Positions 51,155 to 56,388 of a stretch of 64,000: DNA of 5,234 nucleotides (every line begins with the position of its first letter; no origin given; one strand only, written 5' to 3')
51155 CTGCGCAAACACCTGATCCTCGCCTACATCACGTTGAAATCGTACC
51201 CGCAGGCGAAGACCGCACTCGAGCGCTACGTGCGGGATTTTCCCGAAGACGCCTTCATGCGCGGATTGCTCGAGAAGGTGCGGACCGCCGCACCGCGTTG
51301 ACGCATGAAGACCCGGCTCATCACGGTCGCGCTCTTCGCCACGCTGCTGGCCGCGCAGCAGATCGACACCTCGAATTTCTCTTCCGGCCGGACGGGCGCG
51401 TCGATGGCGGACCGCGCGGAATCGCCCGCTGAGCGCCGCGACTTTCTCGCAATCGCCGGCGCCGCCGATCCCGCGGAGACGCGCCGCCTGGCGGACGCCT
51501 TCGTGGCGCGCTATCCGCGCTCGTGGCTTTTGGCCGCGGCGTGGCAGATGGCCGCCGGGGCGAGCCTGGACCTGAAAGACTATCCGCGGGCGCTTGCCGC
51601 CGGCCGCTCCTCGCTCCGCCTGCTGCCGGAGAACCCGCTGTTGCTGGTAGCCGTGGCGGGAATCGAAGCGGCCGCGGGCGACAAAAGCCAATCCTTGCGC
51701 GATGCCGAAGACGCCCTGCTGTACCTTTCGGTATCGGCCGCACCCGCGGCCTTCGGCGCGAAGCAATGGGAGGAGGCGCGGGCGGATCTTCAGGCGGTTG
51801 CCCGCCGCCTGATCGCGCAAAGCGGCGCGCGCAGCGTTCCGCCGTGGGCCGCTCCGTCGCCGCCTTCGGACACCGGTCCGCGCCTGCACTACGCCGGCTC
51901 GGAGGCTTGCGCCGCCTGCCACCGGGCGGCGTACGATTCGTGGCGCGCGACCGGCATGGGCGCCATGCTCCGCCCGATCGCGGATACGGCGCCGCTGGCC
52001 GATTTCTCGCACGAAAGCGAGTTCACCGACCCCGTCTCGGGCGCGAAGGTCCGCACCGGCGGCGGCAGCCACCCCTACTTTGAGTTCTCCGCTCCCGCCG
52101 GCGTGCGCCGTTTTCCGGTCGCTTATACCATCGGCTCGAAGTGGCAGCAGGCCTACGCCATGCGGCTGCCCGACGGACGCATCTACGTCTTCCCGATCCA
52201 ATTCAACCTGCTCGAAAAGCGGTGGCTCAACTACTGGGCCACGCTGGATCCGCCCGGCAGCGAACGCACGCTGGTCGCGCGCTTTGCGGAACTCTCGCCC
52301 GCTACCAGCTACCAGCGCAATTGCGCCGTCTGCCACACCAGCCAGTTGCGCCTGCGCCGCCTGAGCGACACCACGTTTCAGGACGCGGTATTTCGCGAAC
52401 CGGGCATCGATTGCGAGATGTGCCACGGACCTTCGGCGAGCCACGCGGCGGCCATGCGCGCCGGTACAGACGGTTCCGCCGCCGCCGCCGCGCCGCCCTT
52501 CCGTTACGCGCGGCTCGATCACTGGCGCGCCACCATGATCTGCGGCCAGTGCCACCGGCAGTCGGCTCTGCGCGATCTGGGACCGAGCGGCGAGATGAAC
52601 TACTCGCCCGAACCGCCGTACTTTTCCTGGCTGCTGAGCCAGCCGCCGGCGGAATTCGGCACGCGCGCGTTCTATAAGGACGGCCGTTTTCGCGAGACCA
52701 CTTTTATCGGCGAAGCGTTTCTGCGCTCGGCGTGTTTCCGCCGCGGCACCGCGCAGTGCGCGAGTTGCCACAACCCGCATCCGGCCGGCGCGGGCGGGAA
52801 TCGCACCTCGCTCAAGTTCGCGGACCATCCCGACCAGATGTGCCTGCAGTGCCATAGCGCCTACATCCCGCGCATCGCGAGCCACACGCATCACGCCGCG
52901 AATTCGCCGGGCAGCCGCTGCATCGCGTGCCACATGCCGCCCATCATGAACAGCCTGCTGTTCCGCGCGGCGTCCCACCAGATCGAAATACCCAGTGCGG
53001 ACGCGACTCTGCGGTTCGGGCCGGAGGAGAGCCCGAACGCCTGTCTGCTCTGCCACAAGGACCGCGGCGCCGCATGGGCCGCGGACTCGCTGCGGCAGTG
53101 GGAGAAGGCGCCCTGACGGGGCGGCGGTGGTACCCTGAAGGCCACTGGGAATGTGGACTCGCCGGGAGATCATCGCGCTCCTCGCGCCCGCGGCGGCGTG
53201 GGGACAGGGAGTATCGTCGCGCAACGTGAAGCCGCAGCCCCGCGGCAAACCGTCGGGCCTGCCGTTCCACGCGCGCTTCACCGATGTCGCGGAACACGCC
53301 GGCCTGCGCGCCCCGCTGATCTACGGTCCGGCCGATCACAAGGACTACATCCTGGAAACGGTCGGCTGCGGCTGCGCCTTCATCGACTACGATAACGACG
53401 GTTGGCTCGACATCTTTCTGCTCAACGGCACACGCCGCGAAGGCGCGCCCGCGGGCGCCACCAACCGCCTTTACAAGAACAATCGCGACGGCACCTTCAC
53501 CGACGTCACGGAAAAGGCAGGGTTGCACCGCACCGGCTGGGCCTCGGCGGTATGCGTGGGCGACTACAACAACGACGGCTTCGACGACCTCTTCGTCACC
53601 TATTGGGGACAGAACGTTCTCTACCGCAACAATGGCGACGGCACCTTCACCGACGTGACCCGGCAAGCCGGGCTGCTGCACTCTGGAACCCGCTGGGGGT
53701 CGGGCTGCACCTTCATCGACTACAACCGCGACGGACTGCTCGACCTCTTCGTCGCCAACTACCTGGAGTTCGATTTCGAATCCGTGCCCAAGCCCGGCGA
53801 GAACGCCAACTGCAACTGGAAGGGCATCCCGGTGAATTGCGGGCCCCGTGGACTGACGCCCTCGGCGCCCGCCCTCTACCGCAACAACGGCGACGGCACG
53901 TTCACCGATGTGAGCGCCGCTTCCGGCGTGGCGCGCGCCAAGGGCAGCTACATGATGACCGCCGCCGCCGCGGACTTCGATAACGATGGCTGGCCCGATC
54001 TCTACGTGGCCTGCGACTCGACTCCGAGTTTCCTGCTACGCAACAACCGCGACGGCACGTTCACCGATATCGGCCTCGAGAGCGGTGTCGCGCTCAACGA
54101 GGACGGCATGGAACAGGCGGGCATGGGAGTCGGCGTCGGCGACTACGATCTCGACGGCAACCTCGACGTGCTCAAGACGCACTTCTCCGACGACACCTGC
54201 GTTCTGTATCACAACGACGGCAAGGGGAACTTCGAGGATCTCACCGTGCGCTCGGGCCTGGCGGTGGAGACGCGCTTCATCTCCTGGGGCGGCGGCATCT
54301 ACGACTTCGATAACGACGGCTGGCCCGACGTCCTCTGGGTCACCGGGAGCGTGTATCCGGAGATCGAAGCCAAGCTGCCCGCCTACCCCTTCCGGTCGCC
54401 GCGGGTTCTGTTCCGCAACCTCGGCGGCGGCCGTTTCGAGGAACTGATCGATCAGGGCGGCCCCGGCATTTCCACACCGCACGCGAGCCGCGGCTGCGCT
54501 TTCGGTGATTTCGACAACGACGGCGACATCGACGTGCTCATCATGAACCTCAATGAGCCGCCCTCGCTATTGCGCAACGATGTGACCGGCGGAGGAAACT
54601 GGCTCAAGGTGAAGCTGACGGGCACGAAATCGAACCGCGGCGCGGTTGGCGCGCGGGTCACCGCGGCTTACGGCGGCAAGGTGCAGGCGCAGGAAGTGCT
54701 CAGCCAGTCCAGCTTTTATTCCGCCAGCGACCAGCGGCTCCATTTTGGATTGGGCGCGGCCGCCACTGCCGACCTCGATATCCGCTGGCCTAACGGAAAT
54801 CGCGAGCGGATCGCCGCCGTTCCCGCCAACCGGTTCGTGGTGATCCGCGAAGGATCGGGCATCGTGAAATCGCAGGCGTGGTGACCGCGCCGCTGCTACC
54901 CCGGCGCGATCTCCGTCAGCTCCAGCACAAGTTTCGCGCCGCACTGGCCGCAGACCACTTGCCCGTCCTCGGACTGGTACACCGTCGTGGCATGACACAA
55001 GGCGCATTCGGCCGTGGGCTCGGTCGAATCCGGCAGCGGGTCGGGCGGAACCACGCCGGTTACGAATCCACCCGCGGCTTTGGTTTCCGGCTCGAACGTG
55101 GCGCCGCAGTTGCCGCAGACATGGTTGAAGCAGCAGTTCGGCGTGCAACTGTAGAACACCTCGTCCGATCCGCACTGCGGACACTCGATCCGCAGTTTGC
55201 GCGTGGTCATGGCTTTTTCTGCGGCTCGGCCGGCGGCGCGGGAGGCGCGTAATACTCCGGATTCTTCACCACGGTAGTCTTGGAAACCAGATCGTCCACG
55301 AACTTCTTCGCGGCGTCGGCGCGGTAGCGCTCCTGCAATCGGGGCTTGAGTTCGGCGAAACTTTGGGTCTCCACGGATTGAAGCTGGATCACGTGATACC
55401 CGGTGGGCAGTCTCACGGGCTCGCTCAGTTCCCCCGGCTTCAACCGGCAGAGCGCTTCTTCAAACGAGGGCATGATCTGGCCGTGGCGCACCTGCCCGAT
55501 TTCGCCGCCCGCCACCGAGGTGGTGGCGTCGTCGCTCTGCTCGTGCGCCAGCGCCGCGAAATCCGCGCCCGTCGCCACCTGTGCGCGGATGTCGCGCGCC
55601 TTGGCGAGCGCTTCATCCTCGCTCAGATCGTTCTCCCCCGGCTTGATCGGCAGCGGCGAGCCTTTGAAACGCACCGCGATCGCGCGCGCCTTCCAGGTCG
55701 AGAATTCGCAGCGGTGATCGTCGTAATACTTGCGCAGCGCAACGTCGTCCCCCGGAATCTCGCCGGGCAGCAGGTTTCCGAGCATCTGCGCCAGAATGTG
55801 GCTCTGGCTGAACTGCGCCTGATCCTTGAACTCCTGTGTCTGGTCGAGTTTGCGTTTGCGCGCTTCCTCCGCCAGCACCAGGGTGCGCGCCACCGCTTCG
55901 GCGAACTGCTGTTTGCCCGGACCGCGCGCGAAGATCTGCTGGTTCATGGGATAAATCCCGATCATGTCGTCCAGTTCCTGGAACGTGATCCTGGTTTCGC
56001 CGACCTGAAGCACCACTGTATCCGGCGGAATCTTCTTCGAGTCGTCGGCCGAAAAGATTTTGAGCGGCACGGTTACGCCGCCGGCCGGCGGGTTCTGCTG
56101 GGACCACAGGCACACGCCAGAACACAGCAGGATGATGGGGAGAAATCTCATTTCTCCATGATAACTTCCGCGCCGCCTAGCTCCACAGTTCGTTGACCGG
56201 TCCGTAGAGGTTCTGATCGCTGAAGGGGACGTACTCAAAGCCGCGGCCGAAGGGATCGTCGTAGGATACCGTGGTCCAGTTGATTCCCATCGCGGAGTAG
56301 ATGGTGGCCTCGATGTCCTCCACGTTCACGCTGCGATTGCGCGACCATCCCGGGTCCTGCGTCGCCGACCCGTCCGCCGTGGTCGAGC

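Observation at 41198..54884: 13.7-kb super-locus: seleno-peroxiredoxin, three-fold reiterated FG-GAP/ASPIC-UnbV theme, TonB-dependent receptor, giant TPR protein and two multiheme cytochromes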

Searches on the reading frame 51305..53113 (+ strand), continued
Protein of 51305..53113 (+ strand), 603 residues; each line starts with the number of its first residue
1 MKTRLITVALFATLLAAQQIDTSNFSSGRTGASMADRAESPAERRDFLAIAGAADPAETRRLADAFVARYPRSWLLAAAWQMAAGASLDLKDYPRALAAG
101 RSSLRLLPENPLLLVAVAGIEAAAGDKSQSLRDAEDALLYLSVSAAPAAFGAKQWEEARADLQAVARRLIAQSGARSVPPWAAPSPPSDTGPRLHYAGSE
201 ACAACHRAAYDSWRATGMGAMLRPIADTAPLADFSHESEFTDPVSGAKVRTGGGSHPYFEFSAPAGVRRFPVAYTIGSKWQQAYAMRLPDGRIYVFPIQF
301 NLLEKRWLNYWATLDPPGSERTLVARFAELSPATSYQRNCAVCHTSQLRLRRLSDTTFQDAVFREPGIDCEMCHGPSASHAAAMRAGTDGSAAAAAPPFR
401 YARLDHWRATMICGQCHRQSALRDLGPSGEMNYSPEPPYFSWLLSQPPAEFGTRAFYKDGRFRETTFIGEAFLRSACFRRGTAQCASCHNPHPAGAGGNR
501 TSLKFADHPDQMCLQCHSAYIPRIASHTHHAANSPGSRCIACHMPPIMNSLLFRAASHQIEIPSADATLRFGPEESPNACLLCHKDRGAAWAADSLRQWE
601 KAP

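Call 73: find_encoding_contigs(protein=P0011, flank=10000, max_places=1)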
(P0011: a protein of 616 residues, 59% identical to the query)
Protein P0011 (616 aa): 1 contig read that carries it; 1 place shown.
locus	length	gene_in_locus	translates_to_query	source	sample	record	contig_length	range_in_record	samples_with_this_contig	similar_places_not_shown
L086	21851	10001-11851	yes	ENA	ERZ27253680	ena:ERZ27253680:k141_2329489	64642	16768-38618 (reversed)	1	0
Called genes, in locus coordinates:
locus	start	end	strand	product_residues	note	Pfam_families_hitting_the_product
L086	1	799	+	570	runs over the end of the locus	PF01839:FG-GAP (faint), PF13517:FG-GAP_3, PF07593:UnbV_ASPIC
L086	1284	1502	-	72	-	PF16277:DUF4926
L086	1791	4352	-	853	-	-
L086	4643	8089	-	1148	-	PF17210:SdrD_B (weak), PF13620:CarboxypepD_reg, PF22904:NOMO1-like_2nd (weak), PF25183:OMP_b-brl_4, PF00593:TonB_dep_Rec_b-barrel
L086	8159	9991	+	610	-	PF09699:Paired_CXXCH_1 (faint), PF14522:Cytochrome_C7 (faint), PF13428:TPR_14 (faint), PF14559:TPR_19 (weak)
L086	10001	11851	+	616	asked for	PF22113:Mtrc-MtrF_II-IV_dom (faint), PF14522:Cytochrome_C7 (faint), PF13435:Cytochrome_C554 (faint), PF09699:Paired_CXXCH_1 (weak)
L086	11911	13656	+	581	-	PF01839:FG-GAP (faint), PF13517:FG-GAP_3, PF07593:UnbV_ASPIC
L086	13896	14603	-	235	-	-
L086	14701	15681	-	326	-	PF00756:Esterase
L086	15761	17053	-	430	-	PF05977:MFS_3, PF07690:MFS_1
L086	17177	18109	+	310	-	-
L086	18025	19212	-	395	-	PF02463:SMC_N, PF11398:DUF2813 (faint), PF13175:AAA_15, PF13476:AAA_23, PF13555:AAA_29 (weak), PF13304:AAA_21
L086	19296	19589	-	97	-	-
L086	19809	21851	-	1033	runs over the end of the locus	PF02811:PHP, PF07733:DNA_pol3_alpha, PF17657:DNA_pol3_finger, PF14579:HHH_6, PF01336:tRNA_anti-codon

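Call 78: search_protein_families(library=pfam, proteins=[L060:9125-11617:+, L060:11562-13082:+, L001:5847-7088:+, L001:7091-8482:+, L001:8496-9935:+, L083:13644-16172:+], max_evalue=0.0001)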
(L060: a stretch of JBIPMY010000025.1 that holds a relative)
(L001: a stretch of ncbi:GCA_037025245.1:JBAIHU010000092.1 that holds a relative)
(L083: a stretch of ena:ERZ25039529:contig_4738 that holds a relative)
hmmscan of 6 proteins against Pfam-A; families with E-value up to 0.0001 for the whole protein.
L060:9125-11617:+ (831 aa): 4 families
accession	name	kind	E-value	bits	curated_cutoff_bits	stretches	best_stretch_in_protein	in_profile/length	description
PF07587.16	PSD1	-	1e-95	320.2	28.5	1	555-811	1-242/244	Protein of unknown function (DUF1553)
PF07583.16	PSCyt2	-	7.4e-79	265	29.8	1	153-376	1-208/209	Protein of unknown function (DUF1549)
PF07635.16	PSCyt1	-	1.3e-11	45.4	22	1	47-101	1-57/59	Planctomycete cytochrome C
PF13442.11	Cytochrome_CBB3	-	1.5e-06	28.8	27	1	36-118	3-68/68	Cytochrome C oxidase, cbb3-type, subunit III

L060:11562-13082:+ (507 aa): 1 family
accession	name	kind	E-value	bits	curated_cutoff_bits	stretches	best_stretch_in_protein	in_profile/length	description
PF07394.17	DUF1501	-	1.7e-150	502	27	1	78-497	2-384/390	Protein of unknown function (DUF1501)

L001:5847-7088:+ (414 aa): 1 family
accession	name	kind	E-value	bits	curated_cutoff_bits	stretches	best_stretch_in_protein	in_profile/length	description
PF13378.12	MR_MLE_C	-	3e-52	177.9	29.4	1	201-409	3-215/219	Enolase C-terminal domain-like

L001:7091-8482:+ (464 aa): 1 family
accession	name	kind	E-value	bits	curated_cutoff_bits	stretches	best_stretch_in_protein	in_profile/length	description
PF01120.23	Alpha_L_fucos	-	1.8e-88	297.8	25.2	1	33-375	13-345/345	Alpha-L-fucosidase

L001:8496-9935:+ (480 aa): 1 family
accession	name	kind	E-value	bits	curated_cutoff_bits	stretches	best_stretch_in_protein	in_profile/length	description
PF01120.23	Alpha_L_fucos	-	1.3e-92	311.3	25.2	1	25-378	6-345/345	Alpha-L-fucosidase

L083:13644-16172:+ (843 aa): 28 families (the best 25 are shown)
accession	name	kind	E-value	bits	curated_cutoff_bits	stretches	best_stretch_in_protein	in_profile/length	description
PF07719.23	TPR_2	-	2.4e-84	271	27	0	204-237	1-34/34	Tetratricopeptide repeat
PF13414.12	TPR_11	-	1.6e-77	255.3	26.8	4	314-351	3-40/42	TPR repeat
PF13181.12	TPR_8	-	1.4e-64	209.2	25.7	0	412-444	1-33/34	Tetratricopeptide repeat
PF00515.34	TPR_1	-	4.2e-63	207.2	27.8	0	552-580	5-33/34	Tetratricopeptide repeat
PF14559.12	TPR_19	-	1.9e-61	204.7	25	6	149-202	4-57/68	Tetratricopeptide repeat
PF13431.12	TPR_17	-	3.3e-61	198.9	24.4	0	571-603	2-34/34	Tetratricopeptide repeat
PF13432.12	TPR_16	-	1.2e-58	195.5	32.7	7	486-548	3-65/65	Tetratricopeptide repeat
PF13428.12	TPR_14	-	2.4e-55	179.6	23.5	0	308-347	4-43/44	Tetratricopeptide repeat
PF13424.12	TPR_12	-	1.2e-40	137.9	30.1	1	516-577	5-74/77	Tetratricopeptide repeat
PF13371.12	TPR_9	-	2.1e-33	114.6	35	0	42-109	3-70/73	Tetratricopeptide repeat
PF23914.1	TPR_CcmH_CycH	-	3.5e-32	111.9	42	1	125-238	39-155/158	Cytochrome c-type biogenesis protein H TPR domain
PF12895.13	ANAPC3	-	4.5e-24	85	27.2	0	664-729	3-67/82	Anaphase-promoting complex, cyclosome, subunit 3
PF24575.1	TPR_Slam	-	2.5e-20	73.3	35.2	0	178-226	55-103/104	Surface lipoprotein assembly modifier, N-terminal TPR repeats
PF13374.12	TPR_10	-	6.6e-18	64.5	27.5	0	484-508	6-30/42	Tetratricopeptide repeat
PF13174.12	TPR_6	-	2.4e-16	59.6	26.3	0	652-681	2-31/33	Tetratricopeptide repeat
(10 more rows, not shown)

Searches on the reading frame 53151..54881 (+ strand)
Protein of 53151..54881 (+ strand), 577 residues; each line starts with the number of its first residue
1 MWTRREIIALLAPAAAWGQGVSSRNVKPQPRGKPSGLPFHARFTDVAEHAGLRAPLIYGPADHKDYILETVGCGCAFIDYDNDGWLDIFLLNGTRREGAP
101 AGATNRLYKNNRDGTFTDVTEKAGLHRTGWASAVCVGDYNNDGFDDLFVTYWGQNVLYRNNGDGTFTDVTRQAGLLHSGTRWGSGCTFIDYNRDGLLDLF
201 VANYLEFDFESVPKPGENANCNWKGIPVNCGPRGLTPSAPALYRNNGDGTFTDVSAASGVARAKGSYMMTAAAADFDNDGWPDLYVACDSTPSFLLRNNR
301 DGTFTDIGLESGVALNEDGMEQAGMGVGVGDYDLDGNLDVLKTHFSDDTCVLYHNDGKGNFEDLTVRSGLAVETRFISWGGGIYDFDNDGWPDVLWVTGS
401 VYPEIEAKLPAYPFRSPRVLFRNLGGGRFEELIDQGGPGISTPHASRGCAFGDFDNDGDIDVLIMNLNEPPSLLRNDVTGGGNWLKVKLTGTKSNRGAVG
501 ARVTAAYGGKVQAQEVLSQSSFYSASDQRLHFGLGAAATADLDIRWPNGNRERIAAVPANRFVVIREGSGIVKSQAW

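Call 7: search_protein_families(library=pfam, proteins=[window:53151-54881:+], max_evalue=0.01)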
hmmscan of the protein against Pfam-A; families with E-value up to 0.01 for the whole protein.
window:53151-54881:+ (577 aa): 3 families
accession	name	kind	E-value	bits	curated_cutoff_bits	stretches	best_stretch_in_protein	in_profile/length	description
PF13517.12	FG-GAP_3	-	6.4e-55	184.1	26.9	6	138-201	1-61/61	FG-GAP-like repeat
PF07593.17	UnbV_ASPIC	-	6.6e-18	64.8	23.4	1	498-562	1-66/68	ASPIC and UnbV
PF01839.29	FG-GAP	-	1.8e-13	50.5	22.1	2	131-151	2-22/37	FG-GAP repeat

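Call 9: search_protein_families(library=ncbifam, proteins=[window:53151-54881:+], max_evalue=0.001)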
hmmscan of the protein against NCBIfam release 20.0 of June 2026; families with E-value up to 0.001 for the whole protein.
window:53151-54881:+ (577 aa): 0 families

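Call 26: search_solved_structures(query=window:53151-54881:+, max_evalue=0.01)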
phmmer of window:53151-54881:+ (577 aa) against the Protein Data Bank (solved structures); distinct sequences matched with E-value up to 0.01: 1.
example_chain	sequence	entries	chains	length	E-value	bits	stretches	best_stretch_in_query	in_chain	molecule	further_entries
9etn_A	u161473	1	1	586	1.6e-17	66.6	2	412-551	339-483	Cartilage acidic protein 1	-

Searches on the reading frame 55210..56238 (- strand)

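Call 10: search_protein_families(library=pfam, proteins=[window:55210-56238:-], max_evalue=0.001)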
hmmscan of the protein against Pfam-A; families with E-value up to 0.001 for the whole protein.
window:55210-56238:- (343 aa): 3 families
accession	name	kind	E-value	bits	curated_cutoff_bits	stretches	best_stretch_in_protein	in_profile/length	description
PF13616.12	Rotamase_3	-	2.1e-22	80.3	22.5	1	168-287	3-113/116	PPIC-type PPIASE domain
PF00639.27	Rotamase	-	5.2e-20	72.7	21.7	1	200-287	8-96/97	PPIC-type PPIASE domain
PF13145.12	Rotamase_2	-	1.5e-10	42.4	27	1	164-298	2-120/121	PPIC-type PPIASE domain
